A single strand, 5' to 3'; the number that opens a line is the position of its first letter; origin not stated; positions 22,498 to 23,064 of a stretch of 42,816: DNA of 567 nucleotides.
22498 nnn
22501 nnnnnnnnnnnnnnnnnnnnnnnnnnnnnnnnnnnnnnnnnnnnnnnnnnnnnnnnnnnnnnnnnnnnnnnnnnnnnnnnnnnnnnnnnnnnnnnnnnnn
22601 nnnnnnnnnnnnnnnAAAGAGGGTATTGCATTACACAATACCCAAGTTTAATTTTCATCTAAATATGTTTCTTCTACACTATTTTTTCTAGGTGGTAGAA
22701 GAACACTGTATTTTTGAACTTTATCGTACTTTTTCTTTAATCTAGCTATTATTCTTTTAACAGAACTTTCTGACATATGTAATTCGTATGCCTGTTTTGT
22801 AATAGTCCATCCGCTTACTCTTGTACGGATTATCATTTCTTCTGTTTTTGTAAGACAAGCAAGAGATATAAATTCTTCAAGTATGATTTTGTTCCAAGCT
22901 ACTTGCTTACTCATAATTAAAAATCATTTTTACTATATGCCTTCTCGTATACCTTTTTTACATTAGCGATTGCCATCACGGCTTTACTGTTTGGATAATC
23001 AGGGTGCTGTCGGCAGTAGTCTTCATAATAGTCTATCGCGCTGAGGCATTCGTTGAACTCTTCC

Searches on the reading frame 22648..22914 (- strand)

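Call 8: search_protein_families(library=pfam, max_evalue=0.01, proteins=[window:22648-22914:-])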
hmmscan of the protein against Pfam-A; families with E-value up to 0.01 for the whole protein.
window:22648-22914:- (88 aa): 0 families

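Call 21: search_protein_families(library=ncbifam, max_evalue=0.1, proteins=[window:22648-22914:-])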
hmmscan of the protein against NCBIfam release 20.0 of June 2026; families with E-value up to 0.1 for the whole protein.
window:22648-22914:- (88 aa): 2 families
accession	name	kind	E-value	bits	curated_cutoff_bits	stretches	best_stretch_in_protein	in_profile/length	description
NF005385.0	PRK06930.1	subfamily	7.3e-05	22.5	136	1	6-67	102-162/170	positive control sigma-like factor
TIGR02937.1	sigma70-ECF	superfamily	0.001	18.7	42.9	1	9-62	108-160/165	sigma-70 family RNA polymerase sigma factor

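Call 22: search_protein_families(library=phrogs, max_evalue=0.01, proteins=[window:22648-22914:-])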
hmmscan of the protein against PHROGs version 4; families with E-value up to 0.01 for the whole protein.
window:22648-22914:- (88 aa): 3 families
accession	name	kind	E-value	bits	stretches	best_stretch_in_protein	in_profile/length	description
phrog_10157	-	unknown function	0.00053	21.2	1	31-66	114-149/153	-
phrog_1740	-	transcription regulation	0.00059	19.4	1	17-66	165-215/567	RNA polymerase sigma factor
phrog_1450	-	unknown function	0.0064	17.1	1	27-64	156-194/254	-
